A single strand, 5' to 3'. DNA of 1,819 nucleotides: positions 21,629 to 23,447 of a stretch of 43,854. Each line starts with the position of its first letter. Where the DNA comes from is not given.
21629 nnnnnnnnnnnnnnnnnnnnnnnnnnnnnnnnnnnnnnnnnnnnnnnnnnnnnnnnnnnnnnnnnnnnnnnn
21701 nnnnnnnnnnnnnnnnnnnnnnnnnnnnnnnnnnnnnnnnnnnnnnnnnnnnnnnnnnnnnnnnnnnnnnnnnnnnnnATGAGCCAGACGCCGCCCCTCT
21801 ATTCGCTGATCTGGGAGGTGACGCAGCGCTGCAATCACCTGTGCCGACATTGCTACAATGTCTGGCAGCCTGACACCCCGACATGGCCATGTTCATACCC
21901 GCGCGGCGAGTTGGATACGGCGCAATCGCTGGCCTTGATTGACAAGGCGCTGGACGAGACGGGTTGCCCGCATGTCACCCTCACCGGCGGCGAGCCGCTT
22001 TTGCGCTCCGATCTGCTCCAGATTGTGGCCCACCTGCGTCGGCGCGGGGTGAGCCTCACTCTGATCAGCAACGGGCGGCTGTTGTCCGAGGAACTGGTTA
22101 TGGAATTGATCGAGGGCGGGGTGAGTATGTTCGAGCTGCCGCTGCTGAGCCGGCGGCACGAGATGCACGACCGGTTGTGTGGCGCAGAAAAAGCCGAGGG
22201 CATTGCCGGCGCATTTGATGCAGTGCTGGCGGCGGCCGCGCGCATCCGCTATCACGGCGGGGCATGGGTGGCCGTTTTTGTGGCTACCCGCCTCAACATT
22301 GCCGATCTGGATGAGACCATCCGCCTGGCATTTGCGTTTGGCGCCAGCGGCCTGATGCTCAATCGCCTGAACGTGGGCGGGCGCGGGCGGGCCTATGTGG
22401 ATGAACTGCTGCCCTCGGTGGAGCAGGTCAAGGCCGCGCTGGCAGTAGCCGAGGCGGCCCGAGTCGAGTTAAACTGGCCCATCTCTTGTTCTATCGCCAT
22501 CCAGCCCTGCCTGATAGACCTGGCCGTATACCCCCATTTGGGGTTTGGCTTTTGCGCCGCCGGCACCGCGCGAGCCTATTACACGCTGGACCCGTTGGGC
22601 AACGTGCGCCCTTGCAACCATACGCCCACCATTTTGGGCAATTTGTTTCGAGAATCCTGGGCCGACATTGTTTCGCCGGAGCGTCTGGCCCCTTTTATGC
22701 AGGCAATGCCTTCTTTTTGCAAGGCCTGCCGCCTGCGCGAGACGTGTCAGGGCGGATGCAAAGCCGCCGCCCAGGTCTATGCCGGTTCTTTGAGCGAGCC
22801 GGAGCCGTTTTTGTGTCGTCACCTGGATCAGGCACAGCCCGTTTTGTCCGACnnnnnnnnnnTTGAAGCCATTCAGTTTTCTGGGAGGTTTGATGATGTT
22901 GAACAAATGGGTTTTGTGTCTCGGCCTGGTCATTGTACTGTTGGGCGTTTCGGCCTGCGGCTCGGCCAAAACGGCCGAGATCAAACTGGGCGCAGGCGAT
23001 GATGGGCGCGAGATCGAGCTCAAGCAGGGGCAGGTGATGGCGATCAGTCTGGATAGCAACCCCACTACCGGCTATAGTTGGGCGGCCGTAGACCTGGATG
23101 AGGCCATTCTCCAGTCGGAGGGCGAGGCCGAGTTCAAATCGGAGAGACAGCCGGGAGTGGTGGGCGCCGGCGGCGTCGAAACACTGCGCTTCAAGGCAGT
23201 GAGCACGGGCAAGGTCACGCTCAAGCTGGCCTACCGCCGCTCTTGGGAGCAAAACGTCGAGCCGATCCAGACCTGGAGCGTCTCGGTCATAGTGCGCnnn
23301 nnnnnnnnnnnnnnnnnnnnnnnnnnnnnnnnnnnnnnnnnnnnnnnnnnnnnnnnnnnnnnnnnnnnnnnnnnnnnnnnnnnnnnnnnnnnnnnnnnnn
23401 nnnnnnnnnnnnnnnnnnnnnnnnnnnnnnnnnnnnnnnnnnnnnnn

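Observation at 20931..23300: Tat-exported Cys-Tyr-motif protein + radical SAM/SPASM maturase + chagasin-type inhibitor: candidate new protein-crosslinking system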

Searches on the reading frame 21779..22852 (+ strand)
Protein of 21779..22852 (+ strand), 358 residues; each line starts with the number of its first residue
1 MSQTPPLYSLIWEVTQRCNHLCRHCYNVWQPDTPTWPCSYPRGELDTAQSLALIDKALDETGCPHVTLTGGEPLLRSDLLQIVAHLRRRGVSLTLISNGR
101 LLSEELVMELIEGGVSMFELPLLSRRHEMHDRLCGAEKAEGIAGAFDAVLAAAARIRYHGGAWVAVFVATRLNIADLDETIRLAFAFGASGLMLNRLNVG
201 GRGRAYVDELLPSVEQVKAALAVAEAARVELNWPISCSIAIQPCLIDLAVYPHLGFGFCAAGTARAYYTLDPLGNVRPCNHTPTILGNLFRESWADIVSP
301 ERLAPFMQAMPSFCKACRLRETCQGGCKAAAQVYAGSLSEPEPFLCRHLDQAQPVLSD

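Call 3: search_protein_families(library=pfam, proteins=[window:21779-22852:+], max_evalue=0.1)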
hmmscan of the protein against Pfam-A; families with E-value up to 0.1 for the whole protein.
window:21779-22852:+ (358 aa): 3 families
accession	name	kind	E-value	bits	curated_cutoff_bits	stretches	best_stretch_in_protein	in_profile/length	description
PF04055.27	Radical_SAM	-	9.1e-19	68.7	29.5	1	13-183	2-165/166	Radical SAM superfamily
PF13353.11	Fer4_12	-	2.8e-06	28.1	22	1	15-101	12-93/137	4Fe-4S single cluster domain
PF13186.11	SPASM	-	3.3e-05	24.5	21.5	1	265-317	5-66/67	Iron-sulfur cluster-binding domain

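Call 4: search_protein_families(library=ncbifam, proteins=[window:21779-22852:+], max_evalue=0.1)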
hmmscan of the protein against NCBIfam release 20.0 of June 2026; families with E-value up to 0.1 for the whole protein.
window:21779-22852:+ (358 aa): 70 families (the best 25 are shown)
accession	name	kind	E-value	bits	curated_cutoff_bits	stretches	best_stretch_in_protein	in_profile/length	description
TIGR02109.1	PQQ_syn_pqqE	equivalog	2.5e-31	108.9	381.35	1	5-344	5-329/358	pyrroloquinoline quinone biosynthesis protein PqqE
TIGR04303.1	GeoRSP_rSAM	equivalog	9.5e-28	97.7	400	1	10-344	7-323/325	GeoRSP system radical SAM/SPASM protein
TIGR04545.1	rSAM_ahbD_hemeb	equivalog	1.4e-27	97.1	500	2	11-215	3-193/339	heme b synthase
TIGR04055.1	rSAM_NirJ2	equivalog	4.5e-26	92.1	500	1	11-336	3-313/326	putative heme d1 biosynthesis radical SAM protein NirJ2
TIGR04051.1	rSAM_NirJ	equivalog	8.4e-25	87.5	515.45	1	10-206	4-185/354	heme d1 biosynthesis radical SAM protein NirJ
TIGR04053.2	TIGR04053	equivalog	1.5e-24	86.9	395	2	9-221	9-210/366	TIGR04053 family radical SAM/SPASM domain-containing protein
TIGR03962.1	mycofact_rSAM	equivalog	2.7e-24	86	265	1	9-343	13-329/339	mycofactocin radical SAM maturase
TIGR04347.1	pseudo_SAM_Halo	equivalog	3.6e-24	85.7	525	1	10-224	40-239/390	TIGR04347 family pseudo-SAM/SPASM protein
NF045574.1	sacti_mat_StsB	exception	3.8e-22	78.7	625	1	3-349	91-417/466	StsB family radical SAM/SPASM domain sactipeptide maturase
TIGR04546.1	rSAM_ahbC_deAc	equivalog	1.6e-21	76.6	650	1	10-218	41-234/390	12,18-didecarboxysiroheme deacetylase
TIGR04054.1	rSAM_NirJ1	equivalog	8.3e-20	70.7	650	1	10-223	38-235/387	putative heme d1 biosynthesis radical SAM protein NirJ1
TIGR04340.1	rSAM_ACGX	hypoth_equivalog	7.2e-19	68.2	400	2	8-183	3-168/341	radical SAM/SPASM domain protein, ACGX system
TIGR04251.1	SCM_rSAM_ScmF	equivalog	1.8e-17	63.8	400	1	6-206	2-191/353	SynChlorMet cassette radical SAM/SPASM protein ScmF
TIGR04250.1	SCM_rSAM_ScmE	equivalog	8.6e-17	61.1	400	2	12-185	7-166/358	SynChlorMet cassette radical SAM/SPASM protein ScmE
NF038283.1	viperin_w_prok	equivalog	4.3e-16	58.9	180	1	12-156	6-147/281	viperin family antiviral radical SAM protein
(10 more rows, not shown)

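Call 16: search_solved_structures(query=window:21779-22852:+, max_evalue=0.001)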
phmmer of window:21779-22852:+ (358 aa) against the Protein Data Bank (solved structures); distinct sequences matched with E-value up to 0.001: 7.
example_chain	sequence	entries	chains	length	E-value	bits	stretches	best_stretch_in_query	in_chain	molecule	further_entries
6c8v_A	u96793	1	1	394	9.9e-18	67.6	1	5-344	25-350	Coenzyme PQQ synthesis protein E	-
2fb2_A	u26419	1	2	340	4.7e-08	35.8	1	6-115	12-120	Molybdenum cofactor biosynthesis protein A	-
1tv7_A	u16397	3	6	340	8.1e-08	35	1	6-115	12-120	Molybdenum cofactor biosynthesis protein A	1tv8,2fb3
6efn_A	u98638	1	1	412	9.2e-06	28.3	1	11-316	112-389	Sporulation killing factor maturation protein SkfB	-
7vob_C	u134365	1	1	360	0.00027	23.4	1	54-123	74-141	Cytosylglucuronate decarboxylase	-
7voc_C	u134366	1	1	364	0.00028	23.4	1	54-123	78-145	Cytosylglucuronate decarboxylase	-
8wm2_A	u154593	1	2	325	0.00052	22.5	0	14-122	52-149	Fe-S radical SAM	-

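Call 22: find_related_loci(query=A3, collection=metagenome_contigs, flank=5000)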
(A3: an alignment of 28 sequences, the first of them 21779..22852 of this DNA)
Query A3 (358 aa) in metagenome_contigs; peptide patterns used: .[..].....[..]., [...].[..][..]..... (x = any residue, [..] = any of these).
384 stretches matched a pattern; 352 encode a relative of the query (tblastn E <= 1e-3); the best 80 are kept; 80 distinct loci.
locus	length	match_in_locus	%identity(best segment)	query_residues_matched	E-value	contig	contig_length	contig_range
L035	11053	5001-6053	65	2-358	1e-151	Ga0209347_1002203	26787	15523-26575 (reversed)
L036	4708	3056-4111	67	5-356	3e-154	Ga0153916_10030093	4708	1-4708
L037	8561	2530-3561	66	5-355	2e-151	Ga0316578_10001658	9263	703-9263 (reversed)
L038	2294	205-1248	65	5-358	2e-161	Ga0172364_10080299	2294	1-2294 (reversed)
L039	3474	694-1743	65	2-357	2e-156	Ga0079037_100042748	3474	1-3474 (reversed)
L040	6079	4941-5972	66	7-357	3e-150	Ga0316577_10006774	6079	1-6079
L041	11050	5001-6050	66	5-356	1e-147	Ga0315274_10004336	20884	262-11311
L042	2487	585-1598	63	2-345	1e-154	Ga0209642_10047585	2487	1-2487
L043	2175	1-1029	64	10-358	1e-155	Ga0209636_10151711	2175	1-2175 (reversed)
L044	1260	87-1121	64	5-357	4e-159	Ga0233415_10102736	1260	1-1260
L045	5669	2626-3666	64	5-357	7e-146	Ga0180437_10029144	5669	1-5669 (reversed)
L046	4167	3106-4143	60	5-356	1e-147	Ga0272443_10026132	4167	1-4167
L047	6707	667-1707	64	5-357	1e-144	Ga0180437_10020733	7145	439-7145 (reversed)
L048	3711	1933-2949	63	1-345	2e-148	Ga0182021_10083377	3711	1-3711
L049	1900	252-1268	63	1-345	7e-155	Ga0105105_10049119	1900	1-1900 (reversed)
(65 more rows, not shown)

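Call 34: find_homologous_proteins(query=window:21779-22852:+, max_evalue=1e-10)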
Query window:21779-22852:+ (358 aa): 1285 proteins with E <= 1e-10 among 8000 candidates; the best 120 are listed.
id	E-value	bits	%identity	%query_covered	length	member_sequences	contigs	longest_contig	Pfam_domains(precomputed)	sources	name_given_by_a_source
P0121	4.2e-239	811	98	100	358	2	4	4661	PF04055.28,PF13353.12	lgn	-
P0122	3.5e-164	564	70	98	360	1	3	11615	PF13186.12,PF04055.28,PF13353.12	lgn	-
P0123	1.7e-161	555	70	98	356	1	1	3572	PF04055.28,PF13353.12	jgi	jgi:radical SAM protein with 4Fe4S-binding SPASM domain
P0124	2.3e-161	555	71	95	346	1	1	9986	PF04055.28,PF13353.12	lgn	-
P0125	4.3e-160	551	69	100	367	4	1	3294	PF04055.28,PF13353.12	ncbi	-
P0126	6.6e-160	550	69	99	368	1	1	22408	PF04055.28,PF13353.12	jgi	jgi:radical SAM protein with 4Fe4S-binding SPASM domain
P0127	2.3e-158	545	68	98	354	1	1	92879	PF13186.12,PF04055.28,PF13353.12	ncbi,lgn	-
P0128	1.9e-157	542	68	99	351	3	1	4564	PF04055.28,PF13353.12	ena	-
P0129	1.2e-156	540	69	98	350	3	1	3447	PF13186.12,PF04055.28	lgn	-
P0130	1.1e-155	536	69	98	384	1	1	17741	PF04055.28,PF13353.12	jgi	jgi:radical SAM protein with 4Fe4S-binding SPASM domain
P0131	1.3e-155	536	68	98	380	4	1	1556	PF04055.28,PF13353.12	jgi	jgi:radical SAM protein with 4Fe4S-binding SPASM domain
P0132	3.6e-154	531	68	97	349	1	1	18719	PF04055.28,PF13353.12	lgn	-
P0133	2.1e-153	529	68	97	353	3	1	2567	PF13186.12,PF04055.28,PF13353.12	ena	-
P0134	5.9e-152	524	68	95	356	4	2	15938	PF04055.28,PF13353.12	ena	-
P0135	2.2e-151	522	68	98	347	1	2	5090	PF04055.28,PF13353.12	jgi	jgi:radical SAM protein with 4Fe4S-binding SPASM domain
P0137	4.1e-151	521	66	100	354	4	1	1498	PF13186.12,PF04055.28,PF13353.12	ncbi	-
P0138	6.6e-151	521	67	98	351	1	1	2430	PF13186.12,PF04055.28,PF13353.12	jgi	jgi:radical SAM protein with 4Fe4S-binding SPASM domain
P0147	1.6e-148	513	66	99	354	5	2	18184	PF13186.12,PF04055.28,PF13353.12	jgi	-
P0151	6.4e-148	511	66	99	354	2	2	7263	PF13186.12,PF04055.28,PF13353.12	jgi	jgi:radical SAM protein with 4Fe4S-binding SPASM domain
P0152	8.5e-148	510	66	99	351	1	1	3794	PF13186.12,PF04055.28,PF13353.12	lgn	-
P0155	3.6e-147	508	66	98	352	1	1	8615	PF13186.12,PF04055.28,PF13353.12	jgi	jgi:radical SAM protein with 4Fe4S-binding SPASM domain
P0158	5.0e-147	508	65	100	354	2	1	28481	PF13186.12,PF04055.28,PF13353.12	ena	-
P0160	8.3e-147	507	65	96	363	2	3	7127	PF13186.12,PF04055.28,PF13353.12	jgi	jgi:radical SAM protein with 4Fe4S-binding SPASM domain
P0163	1.5e-146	506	66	97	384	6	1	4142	PF13186.12,PF04055.28,PF13353.12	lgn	-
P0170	5.8e-146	504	65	99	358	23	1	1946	PF13186.12,PF04055.28,PF13353.12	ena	-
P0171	7.1e-146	504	66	98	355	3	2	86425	PF13186.12,PF04055.28,PF13353.12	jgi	jgi:radical SAM protein with 4Fe4S-binding SPASM domain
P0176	1.7e-145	503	66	98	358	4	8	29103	PF13186.12,PF04055.28,PF13353.12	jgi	jgi:radical SAM protein with 4Fe4S-binding SPASM domain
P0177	2.1e-145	503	65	99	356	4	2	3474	PF13186.12,PF04055.28,PF13353.12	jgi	-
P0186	1.3e-144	500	65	99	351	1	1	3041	PF13186.12,PF04055.28,PF13353.12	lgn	-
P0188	1.9e-144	499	63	100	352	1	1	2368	PF13186.12,PF04055.28,PF13353.12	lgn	-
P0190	3.8e-144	498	69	95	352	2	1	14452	PF13186.12,PF04055.28,PF13353.12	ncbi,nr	ncbi:MAG: radical SAM protein [Anaerolineae bacterium]|nr:radical SAM protein [Anaerolineae bacteriu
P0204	7.4e-143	494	68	94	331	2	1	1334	PF13186.12,PF04055.28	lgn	-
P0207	2.8e-142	492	66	96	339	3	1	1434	PF13186.12,PF04055.28,PF13353.12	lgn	-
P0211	1.2e-141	490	65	98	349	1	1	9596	PF13186.12,PF04055.28,PF13353.12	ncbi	-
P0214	2.7e-141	489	65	98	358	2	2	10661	PF13186.12,PF04055.28,PF13353.12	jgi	jgi:radical SAM protein with 4Fe4S-binding SPASM domain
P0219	4.2e-141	488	65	97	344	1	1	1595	PF13186.12,PF04055.28,PF13353.12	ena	-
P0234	1.1e-140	487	66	97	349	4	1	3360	PF13186.12,PF04055.28,PF13353.12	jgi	jgi:radical SAM protein with 4Fe4S-binding SPASM domain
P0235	1.2e-140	487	63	99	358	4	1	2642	PF13186.12,PF04055.28,PF13353.12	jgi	jgi:radical SAM protein with 4Fe4S-binding SPASM domain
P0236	1.3e-140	487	66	95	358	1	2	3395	PF13186.12,PF04055.28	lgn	-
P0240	4.7e-140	485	66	96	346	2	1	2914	PF13186.12,PF04055.28,PF13353.12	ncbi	-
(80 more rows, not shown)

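Call 46: search_protein_families(library=padloc, proteins=[window:21779-22852:+], max_evalue=0.01)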
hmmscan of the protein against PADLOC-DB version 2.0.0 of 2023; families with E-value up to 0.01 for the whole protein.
window:21779-22852:+ (358 aa): 3 families
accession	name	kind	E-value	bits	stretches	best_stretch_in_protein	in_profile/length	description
PDLC02903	pVip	-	7.8e-19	66.1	1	11-176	3-153/257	Viperins not associated with kinases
PDLC02904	pVip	-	3.4e-14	51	1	12-134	7-119/262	Viperins associated with kinases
PDLC02905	pVip-kinase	-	2.1e-06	25.3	1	10-107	184-277/474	Viperin-kinase fusion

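Call 47: search_solved_structures(query=A3, max_evalue=0.001)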
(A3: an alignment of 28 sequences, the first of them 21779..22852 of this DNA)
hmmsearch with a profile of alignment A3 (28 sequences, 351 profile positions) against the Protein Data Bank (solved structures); distinct sequences matched with E-value up to 0.001: 28.
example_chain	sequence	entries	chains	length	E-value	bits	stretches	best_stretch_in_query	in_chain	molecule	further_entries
6c8v_A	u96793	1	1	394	1.9e-20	76.6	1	5-338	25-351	Coenzyme PQQ synthesis protein E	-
6efn_A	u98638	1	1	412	4.2e-16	62.3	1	12-210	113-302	Sporulation killing factor maturation protein SkfB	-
2fb2_A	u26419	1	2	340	2e-10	43.7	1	7-104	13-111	Molybdenum cofactor biosynthesis protein A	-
1tv7_A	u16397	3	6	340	4.1e-10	42.6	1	8-104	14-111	Molybdenum cofactor biosynthesis protein A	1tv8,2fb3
5wgg_A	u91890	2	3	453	7.3e-10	41.8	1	2-325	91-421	Radical SAM domain protein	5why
4k37_A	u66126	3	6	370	3.3e-09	39.6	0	254-322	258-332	Anaerobic sulfatase-maturating enzyme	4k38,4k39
4m7t_A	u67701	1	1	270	4e-09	39.3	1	10-135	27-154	BtrN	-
4k36_A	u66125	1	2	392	4.1e-09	39.3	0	254-322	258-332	Anaerobic sulfatase-maturating enzyme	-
4m7s_A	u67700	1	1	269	4.5e-09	39.2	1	11-135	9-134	BtrN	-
9gm3_A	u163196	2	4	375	4.7e-09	39.1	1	1-149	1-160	ChlB radical SAM domain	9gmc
7vob_C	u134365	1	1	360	4e-08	36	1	10-146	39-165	Cytosylglucuronate decarboxylase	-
7voc_C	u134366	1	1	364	4.1e-08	36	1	10-146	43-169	Cytosylglucuronate decarboxylase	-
8wm2_A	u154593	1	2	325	1.1e-06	31.4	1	13-120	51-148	Fe-S radical SAM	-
7tol_A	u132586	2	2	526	3e-06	29.9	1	12-108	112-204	glycerol dibiphytanyl glycerol tetraether - macrocyclic archaeol synthase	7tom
8vpo_A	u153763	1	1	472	6.4e-06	28.8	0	6-104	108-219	Radical SAM core domain-containing protein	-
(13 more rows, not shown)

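Call 72: predict_structure(alignment_id=A5)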
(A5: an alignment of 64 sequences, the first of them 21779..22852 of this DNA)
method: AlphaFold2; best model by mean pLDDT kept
length: 358 residues; sequences in the alignment: 64
mean_pLDDT: 92.8   pTM: 0.92
mean pLDDT of the five models: 92.8, 91.3, 91.2, 91.1, 89.8
residues with pLDDT >= 90: 282; 70-90: 64; 50-70: 10; < 50: 2
segments of 3 or more residues with pLDDT < 50: none
pLDDT, mean of each block of 10 residues (from residue 1): 71 94 91 87 96 97 95 96 98 97 98 98 97 82 87 98 98 98 98 94 92 97 98 93 92 90 86 95 95 95 92 89 86 92 94 79
secondary structure, 60 per line:
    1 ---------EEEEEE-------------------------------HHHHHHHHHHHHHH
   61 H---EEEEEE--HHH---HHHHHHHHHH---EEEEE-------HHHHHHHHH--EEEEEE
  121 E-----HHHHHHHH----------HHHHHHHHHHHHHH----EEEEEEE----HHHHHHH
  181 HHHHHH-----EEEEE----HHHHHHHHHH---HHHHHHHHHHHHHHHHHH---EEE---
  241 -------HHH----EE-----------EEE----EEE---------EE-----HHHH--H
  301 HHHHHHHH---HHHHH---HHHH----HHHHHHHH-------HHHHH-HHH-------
elements in order: E10-15 H47-61 E65-70 H79-88 E92-96 H104-112 E115-121 H127-134 H145-158 E163-169 H174-186 E192-196 H201-210 H214-231 E235-237 E268-270 E275-277 H294-297 H300-308 H312-316 H320-323 H328-335 H343-347

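Call 74: fold_search(model_id=the predicted structure, library=pdb)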
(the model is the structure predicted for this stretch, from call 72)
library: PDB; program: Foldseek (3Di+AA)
matches with E <= 10: 1689; with E <= 0.001: 195
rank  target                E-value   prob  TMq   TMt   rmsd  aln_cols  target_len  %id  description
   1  6c8v                  8.9e-14  1.00  0.64  0.72   4.5       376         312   22  X-ray structure of PqqE from Methylobacterium extorquens (released 2018-02-14)
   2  6efn                  2.6e-13  1.00  0.66  0.62   4.5       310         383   20  Structure of a RiPP maturase, SkfB (released 2018-10-24)
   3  5why_B                1.9e-12  1.00  0.64  0.55   5.8       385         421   17  Structural Insights into Thioether Bond Formation in the Biosynthesis of Sactipeptides (released 2017-07-26)
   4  5v1s_A                3.7e-12  1.00  0.71  0.61   4.8       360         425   16  Crystal structure of Streptococcus suis SuiB bound to S-adenosylmethionine (released 2017-08-30)
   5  6q2p_A                5.2e-12  1.00  0.58  0.70   4.8       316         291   16  Crystal structure of mouse viperin bound to cytidine triphosphate and S-adenosylhomocysteine (released 2020-01-22)
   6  5v1q_A                7.0e-12  1.00  0.68  0.58   5.3       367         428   14  Crystal structure of Streptococcus suis SuiB (released 2017-08-30)
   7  5v1t_A                9.8e-12  1.00  0.71  0.59   4.7       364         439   14  Crystal structure of Streptococcus suis SuiB bound to precursor peptide SuiA (released 2017-08-30)
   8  9gm3_A                1.4e-11  1.00  0.64  0.62   5.9       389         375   20  Crystal structure of the complex formed between the radical SAM protein ChlB and the leader region of its precursor su (released 2025-06-25)
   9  9gm3_C                1.6e-11  1.00  0.66  0.64   5.7       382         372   20  Crystal structure of the complex formed between the radical SAM protein ChlB and the leader region of its precursor su (released 2025-06-25)
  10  5v1q_B                1.6e-11  1.00  0.69  0.57   5.3       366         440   15  Crystal structure of Streptococcus suis SuiB (released 2017-08-30)
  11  5vsm_A                1.7e-11  1.00  0.57  0.77   4.6       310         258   15  Crystal structure of viperin with bound [4Fe-4S] cluster, 5'-deoxyadenosine, and L-methionine (released 2017-06-14)
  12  6q2p_B                1.8e-11  1.00  0.59  0.70   4.7       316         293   15  Crystal structure of mouse viperin bound to cytidine triphosphate and S-adenosylhomocysteine (released 2020-01-22)
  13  5vsl_A                2.1e-11  1.00  0.56  0.74   4.9       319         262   16  Crystal structure of viperin with bound [4Fe-4S] cluster and S-adenosylhomocysteine (SAH) (released 2017-06-14)
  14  9gmc_A                2.1e-11  1.00  0.64  0.62   5.8       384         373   19  Crystal structure of the complex formed between the radical SAM protein ChlB and the R3A mutant of ChlA (released 2025-06-25)
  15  6q2q_B                3.3e-11  1.00  0.58  0.71   4.4       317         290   16  Crystal structure of mouse viperin bound to uridine triphosphate and S-adenosylhomocysteine (released 2020-01-22)
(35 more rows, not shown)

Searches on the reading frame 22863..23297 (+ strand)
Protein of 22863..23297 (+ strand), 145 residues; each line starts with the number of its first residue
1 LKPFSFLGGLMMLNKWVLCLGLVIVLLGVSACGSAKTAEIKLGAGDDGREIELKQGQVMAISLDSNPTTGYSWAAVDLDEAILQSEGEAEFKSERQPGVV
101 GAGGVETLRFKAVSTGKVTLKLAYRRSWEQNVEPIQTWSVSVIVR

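Call 3: search_protein_families(library=pfam, proteins=[window:22863-23297:+], max_evalue=0.1)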
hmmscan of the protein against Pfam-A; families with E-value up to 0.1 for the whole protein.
window:22863-23297:+ (145 aa): 2 families
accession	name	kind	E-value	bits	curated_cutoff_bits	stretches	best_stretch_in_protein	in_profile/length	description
PF09394.16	Inhibitor_I42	-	1.7e-24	86.4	27.2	1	53-142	2-91/91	Chagasin family peptidase inhibitor I42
PF12628.13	Inhibitor_I71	-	0.07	13.4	22.1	0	35-76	16-57/173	Falstatin, cysteine peptidase inhibitor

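Call 4: search_protein_families(library=ncbifam, proteins=[window:22863-23297:+], max_evalue=0.1)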
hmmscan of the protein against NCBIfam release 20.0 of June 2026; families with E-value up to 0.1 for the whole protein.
window:22863-23297:+ (145 aa): 0 families

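Call 46: search_protein_families(library=padloc, proteins=[window:22863-23297:+], max_evalue=0.01)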
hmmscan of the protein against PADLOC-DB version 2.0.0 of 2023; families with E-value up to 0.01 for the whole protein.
window:22863-23297:+ (145 aa): 0 families
